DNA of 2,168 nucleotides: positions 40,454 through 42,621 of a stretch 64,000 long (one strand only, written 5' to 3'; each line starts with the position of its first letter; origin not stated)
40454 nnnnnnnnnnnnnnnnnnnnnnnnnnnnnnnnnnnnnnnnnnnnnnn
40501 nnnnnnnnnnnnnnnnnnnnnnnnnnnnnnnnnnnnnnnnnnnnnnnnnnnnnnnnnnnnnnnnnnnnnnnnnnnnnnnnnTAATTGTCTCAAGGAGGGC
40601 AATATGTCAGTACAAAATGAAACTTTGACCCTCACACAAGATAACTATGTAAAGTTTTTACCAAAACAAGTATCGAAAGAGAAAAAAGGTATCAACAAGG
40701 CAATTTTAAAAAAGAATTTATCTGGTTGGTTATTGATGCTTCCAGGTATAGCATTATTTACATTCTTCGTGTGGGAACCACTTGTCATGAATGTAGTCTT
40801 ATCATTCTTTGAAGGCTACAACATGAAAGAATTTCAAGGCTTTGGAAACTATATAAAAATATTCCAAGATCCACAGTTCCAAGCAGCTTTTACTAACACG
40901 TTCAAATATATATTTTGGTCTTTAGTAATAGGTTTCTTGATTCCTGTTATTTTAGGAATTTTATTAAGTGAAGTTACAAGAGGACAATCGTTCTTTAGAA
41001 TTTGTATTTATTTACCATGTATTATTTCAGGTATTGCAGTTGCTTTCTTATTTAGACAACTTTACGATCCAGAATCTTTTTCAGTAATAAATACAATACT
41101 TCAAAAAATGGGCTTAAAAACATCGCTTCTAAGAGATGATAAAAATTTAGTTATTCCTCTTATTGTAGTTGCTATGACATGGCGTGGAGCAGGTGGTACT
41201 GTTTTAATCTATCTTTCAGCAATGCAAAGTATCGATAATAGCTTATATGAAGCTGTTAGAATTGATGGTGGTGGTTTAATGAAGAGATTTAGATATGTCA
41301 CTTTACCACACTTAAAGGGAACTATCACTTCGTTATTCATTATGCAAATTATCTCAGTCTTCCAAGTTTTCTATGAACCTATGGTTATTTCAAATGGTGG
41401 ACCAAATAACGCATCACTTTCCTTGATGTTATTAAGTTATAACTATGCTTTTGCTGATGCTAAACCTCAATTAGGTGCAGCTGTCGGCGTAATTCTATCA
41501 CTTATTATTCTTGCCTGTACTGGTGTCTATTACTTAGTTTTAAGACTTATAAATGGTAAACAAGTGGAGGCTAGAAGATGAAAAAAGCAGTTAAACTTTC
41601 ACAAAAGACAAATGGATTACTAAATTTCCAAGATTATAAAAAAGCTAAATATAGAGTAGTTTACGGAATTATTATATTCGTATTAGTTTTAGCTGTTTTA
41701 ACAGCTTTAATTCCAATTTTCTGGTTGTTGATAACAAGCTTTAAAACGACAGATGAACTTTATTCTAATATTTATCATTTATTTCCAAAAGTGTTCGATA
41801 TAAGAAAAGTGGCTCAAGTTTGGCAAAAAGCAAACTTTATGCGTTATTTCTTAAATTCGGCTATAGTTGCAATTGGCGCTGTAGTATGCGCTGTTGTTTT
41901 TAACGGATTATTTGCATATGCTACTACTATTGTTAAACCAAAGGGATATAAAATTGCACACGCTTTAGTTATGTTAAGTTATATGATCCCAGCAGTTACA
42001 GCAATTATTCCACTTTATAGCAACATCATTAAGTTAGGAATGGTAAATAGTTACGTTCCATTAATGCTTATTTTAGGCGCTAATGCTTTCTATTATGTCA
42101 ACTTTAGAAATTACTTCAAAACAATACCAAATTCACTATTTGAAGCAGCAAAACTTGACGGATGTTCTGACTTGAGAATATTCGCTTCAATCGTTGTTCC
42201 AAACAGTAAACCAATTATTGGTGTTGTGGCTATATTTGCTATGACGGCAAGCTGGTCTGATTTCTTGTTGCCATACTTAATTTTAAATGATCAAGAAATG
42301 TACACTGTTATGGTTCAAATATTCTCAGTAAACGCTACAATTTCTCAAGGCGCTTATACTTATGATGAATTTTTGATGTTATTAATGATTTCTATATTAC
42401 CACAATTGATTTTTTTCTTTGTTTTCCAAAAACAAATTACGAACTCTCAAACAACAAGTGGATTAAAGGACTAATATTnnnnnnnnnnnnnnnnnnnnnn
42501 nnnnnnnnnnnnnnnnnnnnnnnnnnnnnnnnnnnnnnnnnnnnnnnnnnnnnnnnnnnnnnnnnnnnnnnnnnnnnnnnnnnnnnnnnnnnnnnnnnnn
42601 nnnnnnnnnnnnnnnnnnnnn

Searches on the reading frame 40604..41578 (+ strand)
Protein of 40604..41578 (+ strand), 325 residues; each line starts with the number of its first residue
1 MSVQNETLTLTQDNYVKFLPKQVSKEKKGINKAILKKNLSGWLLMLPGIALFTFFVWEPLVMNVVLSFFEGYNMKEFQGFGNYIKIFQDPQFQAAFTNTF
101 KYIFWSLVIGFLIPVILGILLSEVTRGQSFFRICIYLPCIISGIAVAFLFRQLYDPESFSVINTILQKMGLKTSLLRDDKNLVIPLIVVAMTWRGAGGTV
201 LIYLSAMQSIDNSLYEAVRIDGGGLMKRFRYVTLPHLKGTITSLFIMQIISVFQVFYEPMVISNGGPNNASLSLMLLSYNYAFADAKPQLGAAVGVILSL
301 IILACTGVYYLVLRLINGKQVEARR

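Call 7: search_protein_families(library=pfam, proteins=[window:40604-41578:+])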
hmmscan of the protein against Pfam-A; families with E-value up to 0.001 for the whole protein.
window:40604-41578:+ (325 aa): 1 family
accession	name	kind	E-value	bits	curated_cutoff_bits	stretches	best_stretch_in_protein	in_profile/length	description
PF00528.27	BPD_transp_1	-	2.6e-13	50.5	26.4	1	116-312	7-178/184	Binding-protein-dependent transport system inner membrane component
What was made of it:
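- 40604..42474 (+): Two BPD_transp_1 permease genes (40604-41581 and 41578-42474), the membrane partners of the ATPase half. call 7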

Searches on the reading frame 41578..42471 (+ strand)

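Call 7: search_protein_families(library=pfam, proteins=[window:41578-42471:+])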
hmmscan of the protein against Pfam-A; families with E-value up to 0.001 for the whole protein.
window:41578-42471:+ (298 aa): 1 family
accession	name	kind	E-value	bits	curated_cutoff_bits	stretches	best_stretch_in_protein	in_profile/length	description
PF00528.27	BPD_transp_1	-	3.7e-15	56.5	26.4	1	117-278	10-169/184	Binding-protein-dependent transport system inner membrane component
